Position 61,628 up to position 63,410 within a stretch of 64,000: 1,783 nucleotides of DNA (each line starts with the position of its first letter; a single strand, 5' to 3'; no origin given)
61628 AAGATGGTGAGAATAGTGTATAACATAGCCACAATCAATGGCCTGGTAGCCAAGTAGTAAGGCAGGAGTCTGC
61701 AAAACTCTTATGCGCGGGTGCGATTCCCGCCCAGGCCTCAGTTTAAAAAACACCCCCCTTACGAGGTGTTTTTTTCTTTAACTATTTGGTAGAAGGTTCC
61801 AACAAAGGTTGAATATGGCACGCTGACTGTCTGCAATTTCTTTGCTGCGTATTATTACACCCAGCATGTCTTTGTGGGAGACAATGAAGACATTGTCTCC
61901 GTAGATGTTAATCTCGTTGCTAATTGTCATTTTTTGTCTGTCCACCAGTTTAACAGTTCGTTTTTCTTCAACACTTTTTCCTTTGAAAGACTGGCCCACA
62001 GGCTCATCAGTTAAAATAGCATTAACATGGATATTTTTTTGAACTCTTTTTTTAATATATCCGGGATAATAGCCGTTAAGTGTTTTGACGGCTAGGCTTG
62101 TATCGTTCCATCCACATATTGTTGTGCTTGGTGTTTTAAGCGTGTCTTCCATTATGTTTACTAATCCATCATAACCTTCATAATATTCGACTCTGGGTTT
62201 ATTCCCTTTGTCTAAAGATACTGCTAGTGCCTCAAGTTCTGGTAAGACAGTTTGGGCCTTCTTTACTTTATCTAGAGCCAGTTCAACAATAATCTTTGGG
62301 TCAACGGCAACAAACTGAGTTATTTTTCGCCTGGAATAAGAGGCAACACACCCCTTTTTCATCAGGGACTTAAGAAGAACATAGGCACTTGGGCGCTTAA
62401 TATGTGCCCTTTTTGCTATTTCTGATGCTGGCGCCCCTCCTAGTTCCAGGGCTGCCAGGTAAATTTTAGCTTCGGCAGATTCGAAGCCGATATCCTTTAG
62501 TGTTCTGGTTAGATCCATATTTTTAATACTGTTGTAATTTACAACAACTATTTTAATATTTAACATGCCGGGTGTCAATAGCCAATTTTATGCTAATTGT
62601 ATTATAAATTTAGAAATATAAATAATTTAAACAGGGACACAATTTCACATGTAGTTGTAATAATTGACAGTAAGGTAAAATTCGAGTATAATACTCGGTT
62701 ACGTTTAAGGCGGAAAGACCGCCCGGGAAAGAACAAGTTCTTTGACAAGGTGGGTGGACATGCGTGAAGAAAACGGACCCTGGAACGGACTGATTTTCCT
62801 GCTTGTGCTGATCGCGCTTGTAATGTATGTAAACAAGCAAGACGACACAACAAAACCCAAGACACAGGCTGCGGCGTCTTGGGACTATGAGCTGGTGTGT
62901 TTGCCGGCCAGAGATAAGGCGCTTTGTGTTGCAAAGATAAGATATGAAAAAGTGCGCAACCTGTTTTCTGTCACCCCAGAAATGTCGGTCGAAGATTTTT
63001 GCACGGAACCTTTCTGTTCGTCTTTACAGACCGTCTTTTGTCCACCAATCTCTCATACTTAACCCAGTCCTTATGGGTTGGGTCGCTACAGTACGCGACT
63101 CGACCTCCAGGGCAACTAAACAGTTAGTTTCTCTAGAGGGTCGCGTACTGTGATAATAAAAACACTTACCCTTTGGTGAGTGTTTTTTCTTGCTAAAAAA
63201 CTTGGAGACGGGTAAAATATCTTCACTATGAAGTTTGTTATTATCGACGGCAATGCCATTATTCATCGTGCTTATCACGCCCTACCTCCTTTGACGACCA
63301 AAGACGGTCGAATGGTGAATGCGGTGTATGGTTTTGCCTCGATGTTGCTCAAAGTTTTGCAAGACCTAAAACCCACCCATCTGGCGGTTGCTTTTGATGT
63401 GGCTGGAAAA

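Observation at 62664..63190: Compositionally foreign promoter-gene-terminator module encoding a 101-aa Cys-containing membrane protein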

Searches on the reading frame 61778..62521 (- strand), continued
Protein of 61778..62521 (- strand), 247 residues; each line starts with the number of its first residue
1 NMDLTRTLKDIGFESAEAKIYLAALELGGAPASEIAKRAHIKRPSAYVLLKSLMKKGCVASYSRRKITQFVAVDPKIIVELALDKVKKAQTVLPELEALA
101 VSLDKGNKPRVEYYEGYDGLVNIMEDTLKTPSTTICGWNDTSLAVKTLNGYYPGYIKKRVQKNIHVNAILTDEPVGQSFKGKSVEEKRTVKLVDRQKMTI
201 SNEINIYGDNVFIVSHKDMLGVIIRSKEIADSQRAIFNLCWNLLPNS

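Call 95: fold_search(model_id=the predicted structure, library=pdb)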
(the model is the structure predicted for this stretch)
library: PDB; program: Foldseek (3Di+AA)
matches with E <= 10: 1630; with E <= 0.001: 81
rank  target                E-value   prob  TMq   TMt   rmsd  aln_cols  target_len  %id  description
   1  5bpd_B                6.7e-14  1.00  0.43  0.41  14.7       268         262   17  Structure of TrmBL2, an archaeal chromatin protein, shows a novel mode of DNA binding. (released 2015-09-02)
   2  5bpd_D                1.1e-13  1.00  0.41  0.39  14.3       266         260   20  Structure of TrmBL2, an archaeal chromatin protein, shows a novel mode of DNA binding. (released 2015-09-02)
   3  5bqt_A                1.8e-13  1.00  0.44  0.41  13.4       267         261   19  Structure of TrmBL2, an archaeal chromatin protein, shows a novel mode of DNA binding. (released 2015-09-02)
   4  5box_A                2.5e-13  1.00  0.43  0.41  15.1       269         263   18  Structure of TrmBL2, an archaeal chromatin protein, shows a novel mode of DNA binding. (released 2015-09-02)
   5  5bqt_B                2.6e-13  1.00  0.43  0.42  13.2       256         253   21  Structure of TrmBL2, an archaeal chromatin protein, shows a novel mode of DNA binding. (released 2015-09-02)
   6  5bpd_C                2.8e-13  1.00  0.42  0.40  14.2       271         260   18  Structure of TrmBL2, an archaeal chromatin protein, shows a novel mode of DNA binding. (released 2015-09-02)
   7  5bpi_D                4.3e-13  1.00  0.42  0.41  14.5       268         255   18  Structure of TrmBL2, an archaeal chromatin protein, shows a novel mode of DNA binding. (released 2015-09-02)
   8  5bpi_C                4.5e-13  1.00  0.42  0.40  14.3       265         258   19  Structure of TrmBL2, an archaeal chromatin protein, shows a novel mode of DNA binding. (released 2015-09-02)
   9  3qph_A                5.1e-10  1.00  0.38  0.29  13.3       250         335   13  The three-dimensional structure of TrmB, a global transcriptional regulator of the hyperthermophilic archaeon Pyrococc (released 2012-05-30)
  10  7ux6_B                1.7e-05  1.00  0.24  0.17  17.3       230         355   11  Crystal structure of MfnG, an L- and D-tyrosine O-methyltransferase from the marformycin biosynthesis pathway of Strep (released 2022-10-12)
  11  7ux8_B                2.0e-05  1.00  0.24  0.17  17.7       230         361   13  Crystal structure of MfnG, an L- and D-tyrosine O-methyltransferase from the marformycin biosynthesis pathway of Strep (released 2022-09-28)
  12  7ux8_A                2.5e-05  1.00  0.24  0.17  17.4       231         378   12  Crystal structure of MfnG, an L- and D-tyrosine O-methyltransferase from the marformycin biosynthesis pathway of Strep (released 2022-09-28)
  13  9fhk_B                2.7e-05  1.00  0.43  0.31  16.5       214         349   14  Structure of the F13 protein of Vaccinia virus (P21 crystal form) (released 2025-03-12)
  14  8v07_C                3.9e-05  1.00  0.42  0.27   4.7       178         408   12  Crystal structure of mouse PLD3 co-crystallized with 5'Pi-ssDNA for 30 days (released 2024-03-13)
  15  7phe_A                4.1e-05  0.99  0.19  0.15  16.4       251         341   13  Chimeric carminomycin-4-O-methyltransferase (DnrK) with regions from 10-hydroxylase RdmB and 10-decarboxylase TamK (released 2022-09-07)
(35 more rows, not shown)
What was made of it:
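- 61778..62521 (-): TrmBL2-like regulator of 247 aa: a winged HTH, a long helix and a PLD-like domain. The inferred start is the ATG at 62521. The public gene call, with a 262-aa product, starts upstream at 62566. Best solved matches are TrmBL2 5BPD (E 7e-14) and TrmB 3QPH (call 95).
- On TrmB family regulator (the neighbouring gene): TM-score is about 0.43 because the domain orientations differ (call 95).
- Closest known: TrmB/TrmBL2-family regulators with a divergently transcribed target gene. Same: Its fold is TrmBL2-like: wHTH, a long helix and a PLD-like domain (call 95).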

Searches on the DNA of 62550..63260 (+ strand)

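Call 6: search_rna_families(source=window, start=62550, end=63260, threshold=evalue, max_evalue=10, show_alignments=4)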
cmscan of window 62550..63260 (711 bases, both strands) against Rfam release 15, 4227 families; matches with E-value up to 10: 8.
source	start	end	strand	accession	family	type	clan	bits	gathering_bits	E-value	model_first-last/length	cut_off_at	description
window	63153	63218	-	RF02064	STnc370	Gene; sRNA;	-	21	54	4.7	1-71/71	no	Enterobacterial sRNA STnc370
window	63118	63191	+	RF02064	STnc370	Gene; sRNA;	-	19.8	54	8.7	1-71/71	no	Enterobacterial sRNA STnc370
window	63095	63198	+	RF02579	tsr26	Gene; sRNA;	-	19.2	141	3.4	1-122/122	no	S. aureus tsr26 small RNA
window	63080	63185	+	RF00421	SNORA32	Gene; snRNA; snoRNA; HACA-box;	-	18.6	60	3.5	1-121/121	no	Small nucleolar RNA SNORA32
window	63140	63198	+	RF02362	Yfr10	Gene; sRNA;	-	18.3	43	5.9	1-78/78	no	Cyanobacterial functional RNA 10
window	63149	63243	-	RF00238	ctRNA_pND324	Gene; antisense;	-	18.2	45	8.3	1-86/86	no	ctRNA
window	63090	63149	-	RF03097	RAGATH-21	Gene; sRNA;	-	16.8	70.3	4.1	1-76/76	no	RAGATH-21 RNA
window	63088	63151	-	RF03940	MIR9563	Gene; miRNA;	-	16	90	5.3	1-127/127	no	MIR9563 microRNA precursor family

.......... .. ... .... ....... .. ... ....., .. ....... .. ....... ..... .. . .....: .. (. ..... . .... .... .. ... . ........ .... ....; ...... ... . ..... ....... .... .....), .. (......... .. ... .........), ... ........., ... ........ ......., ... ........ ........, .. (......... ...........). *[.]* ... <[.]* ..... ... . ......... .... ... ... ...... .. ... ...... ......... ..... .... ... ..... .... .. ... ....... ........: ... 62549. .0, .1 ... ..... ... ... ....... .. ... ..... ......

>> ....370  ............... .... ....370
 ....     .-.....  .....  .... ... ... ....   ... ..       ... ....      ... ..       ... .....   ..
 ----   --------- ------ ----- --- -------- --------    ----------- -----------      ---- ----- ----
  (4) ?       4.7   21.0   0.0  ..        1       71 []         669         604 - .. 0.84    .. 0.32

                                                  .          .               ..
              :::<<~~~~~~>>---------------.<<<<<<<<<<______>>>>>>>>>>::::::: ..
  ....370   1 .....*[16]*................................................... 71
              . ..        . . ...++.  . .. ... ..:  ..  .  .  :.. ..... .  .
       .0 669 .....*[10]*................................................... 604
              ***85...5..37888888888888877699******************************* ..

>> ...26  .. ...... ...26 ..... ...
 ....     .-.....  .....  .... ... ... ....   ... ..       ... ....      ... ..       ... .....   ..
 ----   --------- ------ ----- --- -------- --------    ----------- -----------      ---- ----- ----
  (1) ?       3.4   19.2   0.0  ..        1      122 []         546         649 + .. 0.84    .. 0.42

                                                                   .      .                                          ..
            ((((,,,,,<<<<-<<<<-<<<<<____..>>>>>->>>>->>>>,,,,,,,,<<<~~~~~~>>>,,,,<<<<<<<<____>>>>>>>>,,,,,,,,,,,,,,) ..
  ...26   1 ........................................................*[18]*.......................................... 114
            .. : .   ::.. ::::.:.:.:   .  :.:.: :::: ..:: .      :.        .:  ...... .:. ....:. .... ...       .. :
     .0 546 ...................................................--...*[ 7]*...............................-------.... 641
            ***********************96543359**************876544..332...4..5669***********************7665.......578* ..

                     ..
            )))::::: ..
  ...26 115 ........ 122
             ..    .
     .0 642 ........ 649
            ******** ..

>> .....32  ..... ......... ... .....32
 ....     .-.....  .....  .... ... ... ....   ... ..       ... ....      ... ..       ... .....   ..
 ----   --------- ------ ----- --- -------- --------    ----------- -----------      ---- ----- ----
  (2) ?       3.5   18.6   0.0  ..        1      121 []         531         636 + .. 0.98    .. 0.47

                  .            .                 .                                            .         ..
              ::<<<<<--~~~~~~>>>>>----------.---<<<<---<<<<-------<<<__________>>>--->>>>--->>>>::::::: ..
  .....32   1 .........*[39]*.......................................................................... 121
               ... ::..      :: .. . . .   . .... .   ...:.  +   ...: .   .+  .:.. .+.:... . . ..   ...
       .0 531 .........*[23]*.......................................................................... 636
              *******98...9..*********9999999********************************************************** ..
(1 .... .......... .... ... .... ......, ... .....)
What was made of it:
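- On Described RNA families (Rfam 15): Nothing was found in 62550-63260 apart from chance-level hits at E > 3 (call 6).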

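Call 86: search_rna_families(sources=[L004, L012, L017, L019], threshold=evalue, max_evalue=0.1)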
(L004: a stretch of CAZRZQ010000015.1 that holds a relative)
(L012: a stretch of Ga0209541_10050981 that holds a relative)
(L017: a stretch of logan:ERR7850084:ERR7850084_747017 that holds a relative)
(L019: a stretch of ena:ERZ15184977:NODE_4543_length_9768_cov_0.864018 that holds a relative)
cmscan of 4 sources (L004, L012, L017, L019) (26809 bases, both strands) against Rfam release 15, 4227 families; matches with E-value up to 0.1: 8.
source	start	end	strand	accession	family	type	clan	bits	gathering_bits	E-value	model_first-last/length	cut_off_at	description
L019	3683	3756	+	RF00005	tRNA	Gene; tRNA;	CL00001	76.6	29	2e-15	1-71/71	no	tRNA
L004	3011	3081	+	RF00005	tRNA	Gene; tRNA;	CL00001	64.7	29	3.7e-12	1-71/71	no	tRNA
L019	3511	3582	-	RF00005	tRNA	Gene; tRNA;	CL00001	62.7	29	1.4e-11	1-71/71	no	tRNA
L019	6156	6242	+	RF00005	tRNA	Gene; tRNA;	CL00001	60.5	29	5.5e-11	1-71/71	no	tRNA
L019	3683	3757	-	RF04354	Plastid-ycf2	Cis-reg;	-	40.2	65.7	2.4e-05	1-75/75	no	Plastid-ycf2 5UTR RNA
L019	5812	5866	+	RF02427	SpF10_sRNA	Gene; sRNA;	-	33.7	60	0.0039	1-57/57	no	Streptococcus sRNA SpF10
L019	6196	6242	-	RF04351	Plastid-psbl-rps4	Cis-reg;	-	30.1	68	0.012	1-53/53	no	Plastid-psbl-rps4 3UTR RNA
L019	1807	1891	-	RF01639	ceN49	Gene; snRNA; snoRNA; HACA-box;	-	27.2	65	0.066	1-134/134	no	Caenorhabditis snoRNA ceN49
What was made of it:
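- On Described RNA families (Rfam 15): The relatives' loci yielded nothing relevant (call 86).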
